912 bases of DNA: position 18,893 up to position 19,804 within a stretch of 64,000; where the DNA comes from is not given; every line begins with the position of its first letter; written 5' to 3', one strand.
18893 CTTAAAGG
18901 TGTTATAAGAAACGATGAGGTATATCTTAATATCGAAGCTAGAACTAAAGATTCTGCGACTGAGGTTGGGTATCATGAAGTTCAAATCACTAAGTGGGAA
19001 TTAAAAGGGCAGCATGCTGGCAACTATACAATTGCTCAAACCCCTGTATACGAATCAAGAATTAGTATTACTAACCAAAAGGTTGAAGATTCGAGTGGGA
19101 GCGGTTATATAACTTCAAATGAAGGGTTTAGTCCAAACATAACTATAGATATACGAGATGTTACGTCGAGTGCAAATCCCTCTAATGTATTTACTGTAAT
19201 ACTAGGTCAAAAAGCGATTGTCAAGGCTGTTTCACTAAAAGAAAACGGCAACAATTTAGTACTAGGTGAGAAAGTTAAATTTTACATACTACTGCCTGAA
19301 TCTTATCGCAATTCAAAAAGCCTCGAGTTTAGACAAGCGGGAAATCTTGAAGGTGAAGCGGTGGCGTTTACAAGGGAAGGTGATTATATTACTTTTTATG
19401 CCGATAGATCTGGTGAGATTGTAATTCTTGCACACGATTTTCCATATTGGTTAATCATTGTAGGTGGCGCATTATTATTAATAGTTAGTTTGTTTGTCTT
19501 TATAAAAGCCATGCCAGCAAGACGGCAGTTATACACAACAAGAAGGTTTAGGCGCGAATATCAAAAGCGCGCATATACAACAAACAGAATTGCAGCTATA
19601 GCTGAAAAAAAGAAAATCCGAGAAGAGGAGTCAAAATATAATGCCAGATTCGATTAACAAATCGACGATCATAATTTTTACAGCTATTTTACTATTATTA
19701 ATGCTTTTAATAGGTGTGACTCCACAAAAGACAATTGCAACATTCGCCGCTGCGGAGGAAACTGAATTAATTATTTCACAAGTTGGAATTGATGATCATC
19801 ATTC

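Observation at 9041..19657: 3,538-aa type-I anchored stalk protein with an uncharacterised ~800-aa N-terminal head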

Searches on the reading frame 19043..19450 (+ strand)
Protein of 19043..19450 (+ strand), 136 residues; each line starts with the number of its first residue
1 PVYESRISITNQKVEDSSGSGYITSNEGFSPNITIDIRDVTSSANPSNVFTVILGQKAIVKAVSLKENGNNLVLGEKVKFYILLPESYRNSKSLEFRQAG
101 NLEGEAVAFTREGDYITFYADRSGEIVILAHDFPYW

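Call 23: search_protein_families(library=pfam, proteins=[window:19043-19450:+], max_evalue=10)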
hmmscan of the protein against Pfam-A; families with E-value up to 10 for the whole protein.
window:19043-19450:+ (136 aa): 1 family
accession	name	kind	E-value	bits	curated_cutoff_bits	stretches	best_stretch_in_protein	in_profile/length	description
PF19886.4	DUF6359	-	0.12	12.6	23.2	1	24-80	34-88/110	Domain of unknown function (DUF6359)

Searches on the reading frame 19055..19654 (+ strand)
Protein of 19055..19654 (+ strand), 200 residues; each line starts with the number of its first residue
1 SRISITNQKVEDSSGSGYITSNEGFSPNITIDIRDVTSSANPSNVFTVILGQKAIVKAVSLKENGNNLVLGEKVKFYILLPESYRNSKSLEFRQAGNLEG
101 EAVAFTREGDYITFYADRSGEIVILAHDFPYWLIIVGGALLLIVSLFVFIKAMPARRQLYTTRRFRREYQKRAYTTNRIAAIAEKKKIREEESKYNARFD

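Call 78: find_related_loci(query=A4, collection=metagenome_contigs, flank=6000)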
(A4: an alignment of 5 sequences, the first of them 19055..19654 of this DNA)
Query A4 (200 aa) in metagenome_contigs; peptide patterns used: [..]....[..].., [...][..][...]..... (x = any residue, [..] = any of these).
169 stretches matched a pattern; 7 encode a relative of the query (tblastn E <= 1e-3); 7 distinct loci.
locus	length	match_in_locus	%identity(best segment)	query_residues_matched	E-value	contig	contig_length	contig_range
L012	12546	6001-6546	45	1-177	6e-51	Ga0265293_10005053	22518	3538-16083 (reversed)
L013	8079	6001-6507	46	2-171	8e-45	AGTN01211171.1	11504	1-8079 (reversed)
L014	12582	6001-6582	40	3-193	2e-44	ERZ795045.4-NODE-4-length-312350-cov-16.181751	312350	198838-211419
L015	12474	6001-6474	39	1-158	8e-37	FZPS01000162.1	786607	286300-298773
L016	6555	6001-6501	36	2-166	1e-30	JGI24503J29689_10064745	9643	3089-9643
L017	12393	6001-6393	36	2-133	2e-25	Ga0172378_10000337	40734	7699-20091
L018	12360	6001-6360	33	2-122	7e-18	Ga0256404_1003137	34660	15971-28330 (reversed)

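Call 80: search_protein_families(library=pfam, proteins=[L017:6521-8305:+, L017:8309-9061:+, L017:9090-11708:+, L017:11707-12360:+, L018:8120-8950:+, L018:8973-11585:+, L015:8562-12473:+, L014:11300-12397:+], max_evalue=0.001)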
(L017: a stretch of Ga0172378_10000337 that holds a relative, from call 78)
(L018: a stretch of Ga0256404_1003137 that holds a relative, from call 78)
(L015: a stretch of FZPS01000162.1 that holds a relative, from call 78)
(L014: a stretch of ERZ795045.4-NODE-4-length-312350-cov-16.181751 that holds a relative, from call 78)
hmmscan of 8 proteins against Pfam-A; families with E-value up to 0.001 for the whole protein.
L017:6521-8305:+ (595 aa): 0 families

L017:8309-9061:+ (251 aa): 1 family
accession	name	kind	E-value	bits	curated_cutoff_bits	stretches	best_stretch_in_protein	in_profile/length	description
PF01066.26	CDP-OH_P_transf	-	6.3e-30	105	22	2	27-97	1-60/152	CDP-alcohol phosphatidyltransferase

L017:9090-11708:+ (873 aa): 7 families
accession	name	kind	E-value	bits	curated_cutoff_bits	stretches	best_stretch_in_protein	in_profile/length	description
PF00133.28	tRNA-synt_1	-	3.3e-147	491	22.7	1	16-560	2-411/414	tRNA synthetases class I (I, L, M and V)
PF08264.19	Anticodon_1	-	2e-41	141.7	25.1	1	605-748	1-144/148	Anticodon-binding domain of tRNA ligase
PF09334.17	tRNA-synt_1g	-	4.6e-26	91.9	20.1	2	333-572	158-376/391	tRNA synthetases class I (M)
PF13603.12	tRNA-synt_1_2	-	9.2e-14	51.8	25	1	242-300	86-144/185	Leucyl-tRNA synthetase, editing domain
PF10458.14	Val_tRNA-synt_C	-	1e-13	51.8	25.9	1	808-872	1-65/66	Valyl tRNA synthetase tRNA binding arm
PF01406.26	tRNA-synt_1e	-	0.00055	19.8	27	0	513-553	243-283/301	tRNA synthetases class I (C) catalytic domain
PF21349.2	RUBY_RBDX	-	0.00057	19.7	26.5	0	415-438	1-24/30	Rubrerythrin, rubredoxin-like domain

L017:11707-12360:+ (218 aa): 5 families
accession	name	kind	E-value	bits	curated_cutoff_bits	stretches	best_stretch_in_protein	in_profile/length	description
PF13419.12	HAD_2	-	1e-33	117.4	23.8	1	8-184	1-178/178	Haloacid dehalogenase-like hydrolase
PF00702.32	Hydrolase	-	4.4e-20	73.3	26.4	1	6-177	2-190/191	haloacid dehalogenase-like hydrolase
PF12710.13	HAD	-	2.2e-07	31.9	27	1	9-172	2-186/189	haloacid dehalogenase-like hydrolase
PF08282.18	Hydrolase_3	-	5e-06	26.9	20.9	0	81-154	10-86/255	haloacid dehalogenase-like hydrolase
PF13242.12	Hydrolase_like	-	6.7e-05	23.2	22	1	148-195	10-59/75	HAD-hyrolase-like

L018:8120-8950:+ (277 aa): 1 family
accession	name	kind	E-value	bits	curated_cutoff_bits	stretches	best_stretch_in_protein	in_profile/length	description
PF01066.26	CDP-OH_P_transf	-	5.7e-31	108.4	22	2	25-96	1-61/152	CDP-alcohol phosphatidyltransferase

L018:8973-11585:+ (871 aa): 6 families
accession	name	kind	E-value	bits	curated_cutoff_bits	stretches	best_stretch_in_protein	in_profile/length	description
PF00133.28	tRNA-synt_1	-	1.6e-141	472.3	22.7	1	16-561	2-412/414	tRNA synthetases class I (I, L, M and V)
PF08264.19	Anticodon_1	-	1.7e-44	151.7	25.1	1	604-746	1-143/148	Anticodon-binding domain of tRNA ligase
PF09334.17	tRNA-synt_1g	-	8.7e-27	94.3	20.1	3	43-190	7-136/391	tRNA synthetases class I (M)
PF10458.14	Val_tRNA-synt_C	-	4.9e-16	59.2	25.9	1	806-870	1-65/66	Valyl tRNA synthetase tRNA binding arm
PF13603.12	tRNA-synt_1_2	-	4.1e-11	43.1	25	1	242-305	86-149/185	Leucyl-tRNA synthetase, editing domain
PF21349.2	RUBY_RBDX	-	0.00011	22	26.5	0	415-439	1-25/30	Rubrerythrin, rubredoxin-like domain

L015:8562-12473:+ (1304 aa): 0 families

L014:11300-12397:+ (366 aa): 1 family
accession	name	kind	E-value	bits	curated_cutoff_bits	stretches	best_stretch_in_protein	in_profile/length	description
PF01515.24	PTA_PTB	-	8.2e-126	420.1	24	1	40-361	2-319/319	Phosphate acetyl/butaryl transferase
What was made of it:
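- D2 and D3 are absent from the most distant relatives (call 80).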

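Call 86: find_related_loci(query=A4, collection=viral_contigs, flank=3000)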
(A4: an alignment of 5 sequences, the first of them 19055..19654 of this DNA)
Query A4 (200 aa) in viral_contigs; peptide patterns used: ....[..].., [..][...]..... (x = any residue, [..] = any of these).
242 stretches matched a pattern, but none encodes a relative of the query by tblastn (E <= 1e-3).
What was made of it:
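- Tried and rejected: Phage origin: there are no copies on IMG/VR contigs (call 86).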

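Call 92: search_solved_structures(query=A4, max_evalue=1)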
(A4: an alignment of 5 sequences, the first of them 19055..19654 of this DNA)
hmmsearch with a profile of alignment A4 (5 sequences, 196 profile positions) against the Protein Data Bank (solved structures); distinct sequences matched with E-value up to 1: 2.
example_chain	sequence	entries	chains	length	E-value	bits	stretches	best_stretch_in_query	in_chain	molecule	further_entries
7usw_D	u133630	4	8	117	0.12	15.1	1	132-184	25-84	Transmembrane inner ear expressed protein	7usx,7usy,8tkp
6vms_R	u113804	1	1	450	0.97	12.1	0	121-179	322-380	Endolysin,D(2) dopamine receptor,D(2) dopamine receptor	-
